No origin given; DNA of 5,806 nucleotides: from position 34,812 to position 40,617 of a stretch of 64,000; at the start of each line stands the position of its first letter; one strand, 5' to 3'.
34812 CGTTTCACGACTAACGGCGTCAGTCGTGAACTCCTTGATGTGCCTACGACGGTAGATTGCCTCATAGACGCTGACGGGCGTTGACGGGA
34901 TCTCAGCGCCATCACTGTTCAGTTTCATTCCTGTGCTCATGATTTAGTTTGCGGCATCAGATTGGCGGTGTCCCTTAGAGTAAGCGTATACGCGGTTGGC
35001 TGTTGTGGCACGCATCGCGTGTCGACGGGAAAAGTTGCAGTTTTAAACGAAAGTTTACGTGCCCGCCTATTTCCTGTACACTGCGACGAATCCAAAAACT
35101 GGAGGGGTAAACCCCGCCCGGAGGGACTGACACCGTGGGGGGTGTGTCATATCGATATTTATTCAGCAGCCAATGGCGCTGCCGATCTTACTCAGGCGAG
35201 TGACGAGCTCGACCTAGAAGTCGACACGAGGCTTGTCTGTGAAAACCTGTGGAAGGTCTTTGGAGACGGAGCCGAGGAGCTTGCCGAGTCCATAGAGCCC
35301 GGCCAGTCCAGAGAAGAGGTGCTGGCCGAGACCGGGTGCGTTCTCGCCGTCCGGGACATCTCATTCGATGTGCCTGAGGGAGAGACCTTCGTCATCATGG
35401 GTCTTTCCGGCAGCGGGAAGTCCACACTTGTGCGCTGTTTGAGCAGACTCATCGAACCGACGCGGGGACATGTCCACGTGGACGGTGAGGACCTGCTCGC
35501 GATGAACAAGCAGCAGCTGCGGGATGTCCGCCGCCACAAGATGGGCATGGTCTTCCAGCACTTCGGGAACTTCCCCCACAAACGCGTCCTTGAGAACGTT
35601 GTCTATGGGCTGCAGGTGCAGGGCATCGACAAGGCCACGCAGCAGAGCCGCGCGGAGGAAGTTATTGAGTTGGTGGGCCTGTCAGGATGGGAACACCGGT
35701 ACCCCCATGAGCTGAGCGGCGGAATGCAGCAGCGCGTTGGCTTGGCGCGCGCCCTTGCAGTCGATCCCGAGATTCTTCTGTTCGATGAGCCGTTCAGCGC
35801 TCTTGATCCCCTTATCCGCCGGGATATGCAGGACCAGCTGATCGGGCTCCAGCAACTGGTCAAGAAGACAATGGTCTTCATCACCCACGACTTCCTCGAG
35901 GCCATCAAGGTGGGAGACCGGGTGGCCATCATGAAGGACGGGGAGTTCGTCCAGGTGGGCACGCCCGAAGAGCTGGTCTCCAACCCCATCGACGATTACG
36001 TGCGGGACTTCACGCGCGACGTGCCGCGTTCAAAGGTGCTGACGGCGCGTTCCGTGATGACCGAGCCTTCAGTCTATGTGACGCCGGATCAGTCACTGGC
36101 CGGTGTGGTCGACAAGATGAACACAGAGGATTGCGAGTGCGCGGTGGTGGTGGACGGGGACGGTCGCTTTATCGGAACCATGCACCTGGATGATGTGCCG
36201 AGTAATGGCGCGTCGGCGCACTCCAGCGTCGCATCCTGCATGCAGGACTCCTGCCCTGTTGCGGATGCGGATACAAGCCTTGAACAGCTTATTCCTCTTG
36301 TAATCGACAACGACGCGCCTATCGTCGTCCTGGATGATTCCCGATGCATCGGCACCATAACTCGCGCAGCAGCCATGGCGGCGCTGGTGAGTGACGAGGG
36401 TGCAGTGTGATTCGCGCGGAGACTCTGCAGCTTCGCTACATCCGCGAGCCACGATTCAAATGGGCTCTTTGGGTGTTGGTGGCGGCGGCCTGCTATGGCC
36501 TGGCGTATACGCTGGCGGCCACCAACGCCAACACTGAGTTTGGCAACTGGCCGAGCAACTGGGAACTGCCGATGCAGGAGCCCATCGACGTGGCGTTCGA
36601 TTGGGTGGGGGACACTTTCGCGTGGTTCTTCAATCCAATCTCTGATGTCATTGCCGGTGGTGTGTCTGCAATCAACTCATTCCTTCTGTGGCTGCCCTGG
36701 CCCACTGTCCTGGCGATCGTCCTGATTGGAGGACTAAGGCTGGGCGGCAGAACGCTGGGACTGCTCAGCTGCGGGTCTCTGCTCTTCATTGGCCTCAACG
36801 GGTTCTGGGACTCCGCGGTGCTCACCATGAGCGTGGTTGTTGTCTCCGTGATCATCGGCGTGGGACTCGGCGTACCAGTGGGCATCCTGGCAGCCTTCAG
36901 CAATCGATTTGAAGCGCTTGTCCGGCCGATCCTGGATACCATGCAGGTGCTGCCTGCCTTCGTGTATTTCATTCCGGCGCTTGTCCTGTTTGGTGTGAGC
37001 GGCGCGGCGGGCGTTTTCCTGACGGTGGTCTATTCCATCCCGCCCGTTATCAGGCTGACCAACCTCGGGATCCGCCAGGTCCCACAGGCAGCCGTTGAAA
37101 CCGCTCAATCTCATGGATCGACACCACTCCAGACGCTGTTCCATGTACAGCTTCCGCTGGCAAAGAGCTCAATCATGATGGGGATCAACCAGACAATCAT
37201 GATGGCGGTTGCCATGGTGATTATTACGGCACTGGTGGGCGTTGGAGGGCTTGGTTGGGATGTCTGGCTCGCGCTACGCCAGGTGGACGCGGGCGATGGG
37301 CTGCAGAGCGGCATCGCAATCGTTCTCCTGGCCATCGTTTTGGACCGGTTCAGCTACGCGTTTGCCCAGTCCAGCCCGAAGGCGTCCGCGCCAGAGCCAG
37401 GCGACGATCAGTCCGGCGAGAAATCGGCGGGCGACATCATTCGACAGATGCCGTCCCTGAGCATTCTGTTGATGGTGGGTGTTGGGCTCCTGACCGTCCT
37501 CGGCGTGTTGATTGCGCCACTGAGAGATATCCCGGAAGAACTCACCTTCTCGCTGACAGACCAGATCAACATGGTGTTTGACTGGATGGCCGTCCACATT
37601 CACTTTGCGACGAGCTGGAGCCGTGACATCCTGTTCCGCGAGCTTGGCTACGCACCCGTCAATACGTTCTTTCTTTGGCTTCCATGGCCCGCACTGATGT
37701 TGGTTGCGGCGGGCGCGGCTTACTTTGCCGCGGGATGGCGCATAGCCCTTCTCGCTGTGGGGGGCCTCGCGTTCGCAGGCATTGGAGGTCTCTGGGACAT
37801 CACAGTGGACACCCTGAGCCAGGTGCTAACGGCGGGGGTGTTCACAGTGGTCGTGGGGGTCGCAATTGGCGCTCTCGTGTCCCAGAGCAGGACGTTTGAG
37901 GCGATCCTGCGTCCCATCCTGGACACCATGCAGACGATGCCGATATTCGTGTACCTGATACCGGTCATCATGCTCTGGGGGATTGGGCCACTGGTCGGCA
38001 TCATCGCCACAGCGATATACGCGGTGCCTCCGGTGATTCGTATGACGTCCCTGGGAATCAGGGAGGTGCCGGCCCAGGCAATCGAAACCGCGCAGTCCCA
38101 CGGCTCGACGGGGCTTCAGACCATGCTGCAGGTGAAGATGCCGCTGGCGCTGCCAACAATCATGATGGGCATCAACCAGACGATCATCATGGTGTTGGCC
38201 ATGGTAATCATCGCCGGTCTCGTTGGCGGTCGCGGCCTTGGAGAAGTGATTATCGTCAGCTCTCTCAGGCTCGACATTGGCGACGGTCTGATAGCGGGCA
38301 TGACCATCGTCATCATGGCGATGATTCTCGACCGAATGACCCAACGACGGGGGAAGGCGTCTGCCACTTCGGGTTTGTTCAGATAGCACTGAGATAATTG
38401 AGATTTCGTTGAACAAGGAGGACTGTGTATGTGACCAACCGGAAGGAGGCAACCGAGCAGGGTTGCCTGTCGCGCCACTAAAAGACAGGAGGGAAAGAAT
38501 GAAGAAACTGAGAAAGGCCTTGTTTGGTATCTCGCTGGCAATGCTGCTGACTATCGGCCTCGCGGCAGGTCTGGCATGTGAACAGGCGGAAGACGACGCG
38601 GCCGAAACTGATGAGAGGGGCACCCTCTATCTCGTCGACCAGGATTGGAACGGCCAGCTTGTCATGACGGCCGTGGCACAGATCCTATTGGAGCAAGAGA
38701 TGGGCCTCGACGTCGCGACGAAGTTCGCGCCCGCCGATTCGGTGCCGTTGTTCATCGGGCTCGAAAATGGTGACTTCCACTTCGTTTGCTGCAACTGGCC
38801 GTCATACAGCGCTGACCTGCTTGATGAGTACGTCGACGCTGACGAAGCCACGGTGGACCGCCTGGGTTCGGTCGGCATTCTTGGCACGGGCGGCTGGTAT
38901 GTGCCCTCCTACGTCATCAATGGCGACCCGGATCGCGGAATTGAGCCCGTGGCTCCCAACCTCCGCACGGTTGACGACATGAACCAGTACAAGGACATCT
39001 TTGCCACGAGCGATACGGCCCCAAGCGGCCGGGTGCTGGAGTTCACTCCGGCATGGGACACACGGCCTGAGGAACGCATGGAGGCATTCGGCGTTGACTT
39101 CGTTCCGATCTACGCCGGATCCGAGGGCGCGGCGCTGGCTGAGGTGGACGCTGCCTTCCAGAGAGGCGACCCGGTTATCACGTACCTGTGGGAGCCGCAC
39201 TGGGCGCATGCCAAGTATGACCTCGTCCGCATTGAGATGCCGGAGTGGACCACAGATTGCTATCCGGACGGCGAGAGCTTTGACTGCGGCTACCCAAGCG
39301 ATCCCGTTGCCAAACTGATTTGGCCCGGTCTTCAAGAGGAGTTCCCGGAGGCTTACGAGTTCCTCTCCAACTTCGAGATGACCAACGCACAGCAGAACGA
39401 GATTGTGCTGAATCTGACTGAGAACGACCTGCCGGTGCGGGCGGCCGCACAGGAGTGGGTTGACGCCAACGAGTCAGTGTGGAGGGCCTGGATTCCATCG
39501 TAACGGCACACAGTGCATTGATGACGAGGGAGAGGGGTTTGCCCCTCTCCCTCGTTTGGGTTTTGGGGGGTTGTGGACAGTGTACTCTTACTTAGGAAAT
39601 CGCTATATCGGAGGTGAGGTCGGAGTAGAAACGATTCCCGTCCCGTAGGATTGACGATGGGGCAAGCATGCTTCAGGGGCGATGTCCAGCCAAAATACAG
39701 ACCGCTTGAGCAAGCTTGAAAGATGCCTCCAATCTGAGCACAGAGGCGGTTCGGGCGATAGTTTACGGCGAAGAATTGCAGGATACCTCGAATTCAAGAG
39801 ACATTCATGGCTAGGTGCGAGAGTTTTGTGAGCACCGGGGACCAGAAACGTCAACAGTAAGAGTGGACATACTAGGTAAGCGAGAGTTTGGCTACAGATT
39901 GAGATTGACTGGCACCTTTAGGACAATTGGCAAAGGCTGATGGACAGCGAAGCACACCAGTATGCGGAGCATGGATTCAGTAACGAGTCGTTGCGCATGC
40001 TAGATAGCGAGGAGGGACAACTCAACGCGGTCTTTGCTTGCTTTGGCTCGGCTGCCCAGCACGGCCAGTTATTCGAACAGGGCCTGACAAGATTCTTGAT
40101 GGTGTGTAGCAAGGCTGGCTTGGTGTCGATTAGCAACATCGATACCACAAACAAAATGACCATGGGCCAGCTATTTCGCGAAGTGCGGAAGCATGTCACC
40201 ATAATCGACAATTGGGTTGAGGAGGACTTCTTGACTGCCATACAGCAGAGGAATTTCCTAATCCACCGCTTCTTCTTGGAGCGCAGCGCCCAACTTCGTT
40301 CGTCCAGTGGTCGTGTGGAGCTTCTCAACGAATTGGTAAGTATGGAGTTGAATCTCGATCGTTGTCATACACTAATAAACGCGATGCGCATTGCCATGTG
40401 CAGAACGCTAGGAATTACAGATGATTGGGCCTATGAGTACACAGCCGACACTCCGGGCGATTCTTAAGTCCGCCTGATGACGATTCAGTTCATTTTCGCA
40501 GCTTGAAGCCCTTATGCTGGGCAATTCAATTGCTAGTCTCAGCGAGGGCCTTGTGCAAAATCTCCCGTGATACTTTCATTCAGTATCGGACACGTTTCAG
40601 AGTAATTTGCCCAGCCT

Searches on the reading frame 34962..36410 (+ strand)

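Call 11: search_protein_families(library=pfam, proteins=[window:34962-36410:+], max_evalue=0.001)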
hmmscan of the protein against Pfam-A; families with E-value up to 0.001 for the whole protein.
window:34962-36410:+ (482 aa): 6 families
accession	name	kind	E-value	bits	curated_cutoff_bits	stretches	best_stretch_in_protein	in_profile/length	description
PF00005.33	ABC_tran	-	4.8e-37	128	25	1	131-278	2-136/137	ABC transporter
PF00571.33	CBS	-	3.6e-13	50.1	24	1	363-412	2-51/57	CBS domain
PF13304.12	AAA_21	-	1.2e-06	29.3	27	0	247-287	234-277/304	AAA domain, putative AbiEii toxin, Type IV TA system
PF13191.12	AAA_16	-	0.00032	21.7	32.6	1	139-175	21-59/167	AAA ATPase domain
PF13555.12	AAA_29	-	0.00046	20.3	27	1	136-168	18-50/61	P-loop containing region of AAA domain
PF09818.15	ABC_ATPase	-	0.00064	19.3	23.2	0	251-309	158-216/283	P-loop domain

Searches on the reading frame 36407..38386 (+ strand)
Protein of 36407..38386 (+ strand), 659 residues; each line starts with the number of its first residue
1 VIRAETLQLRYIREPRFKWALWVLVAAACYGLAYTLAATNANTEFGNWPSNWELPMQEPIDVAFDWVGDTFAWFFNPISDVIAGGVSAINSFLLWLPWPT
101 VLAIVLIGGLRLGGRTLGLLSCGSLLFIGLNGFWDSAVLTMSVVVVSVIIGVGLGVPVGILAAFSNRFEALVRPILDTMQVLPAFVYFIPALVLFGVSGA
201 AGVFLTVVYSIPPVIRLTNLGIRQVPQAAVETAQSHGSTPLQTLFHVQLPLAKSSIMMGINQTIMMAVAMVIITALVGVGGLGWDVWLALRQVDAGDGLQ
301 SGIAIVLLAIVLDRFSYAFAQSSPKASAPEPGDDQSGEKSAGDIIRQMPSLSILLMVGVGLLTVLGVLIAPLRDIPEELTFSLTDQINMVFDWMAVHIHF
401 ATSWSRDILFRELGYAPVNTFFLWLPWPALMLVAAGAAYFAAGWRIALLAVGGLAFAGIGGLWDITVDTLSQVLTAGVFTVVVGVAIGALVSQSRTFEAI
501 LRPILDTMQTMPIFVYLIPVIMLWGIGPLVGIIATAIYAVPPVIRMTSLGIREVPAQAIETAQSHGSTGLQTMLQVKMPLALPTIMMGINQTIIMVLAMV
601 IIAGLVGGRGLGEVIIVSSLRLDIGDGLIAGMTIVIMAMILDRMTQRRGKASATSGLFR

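Call 11: search_protein_families(library=pfam, proteins=[window:36407-38386:+], max_evalue=0.001)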
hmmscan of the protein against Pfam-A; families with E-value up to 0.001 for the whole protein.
window:36407-38386:+ (659 aa): 1 family
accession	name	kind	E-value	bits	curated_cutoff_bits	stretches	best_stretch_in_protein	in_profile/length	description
PF00528.27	BPD_transp_1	-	5e-38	131.1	26.4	2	155-316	1-171/184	Binding-protein-dependent transport system inner membrane component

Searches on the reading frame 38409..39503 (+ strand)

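Call 11: search_protein_families(library=pfam, proteins=[window:38409-39503:+], max_evalue=0.001)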
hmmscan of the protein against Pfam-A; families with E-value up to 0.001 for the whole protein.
window:38409-39503:+ (364 aa): 1 family
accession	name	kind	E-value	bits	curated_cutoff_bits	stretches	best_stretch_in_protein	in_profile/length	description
PF04069.17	OpuAC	-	6.4e-41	141.1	21.2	1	74-352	4-256/257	Substrate binding domain of ABC-type glycine betaine transport system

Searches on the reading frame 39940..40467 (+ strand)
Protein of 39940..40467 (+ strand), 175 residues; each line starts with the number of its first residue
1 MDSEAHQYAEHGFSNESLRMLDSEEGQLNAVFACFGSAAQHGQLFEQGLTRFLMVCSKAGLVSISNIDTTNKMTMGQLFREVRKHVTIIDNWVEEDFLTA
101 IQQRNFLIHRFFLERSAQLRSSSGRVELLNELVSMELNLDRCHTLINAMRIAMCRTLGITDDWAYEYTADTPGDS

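Call 11: search_protein_families(library=pfam, proteins=[window:39940-40467:+], max_evalue=0.001)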
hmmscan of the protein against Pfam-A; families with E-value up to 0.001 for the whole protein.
window:39940-40467:+ (175 aa): 0 families

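Call 16: search_protein_families(library=ncbifam, proteins=[window:39940-40467:+], max_evalue=0.01)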
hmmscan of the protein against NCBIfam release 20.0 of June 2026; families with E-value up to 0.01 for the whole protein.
window:39940-40467:+ (175 aa): 1 family
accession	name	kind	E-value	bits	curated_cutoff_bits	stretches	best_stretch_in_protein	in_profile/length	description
NF053516.1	TranRepPrsAVib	equivalog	0.00031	20.6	300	1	4-93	15-102/208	TetR family transcriptional repressor PsrA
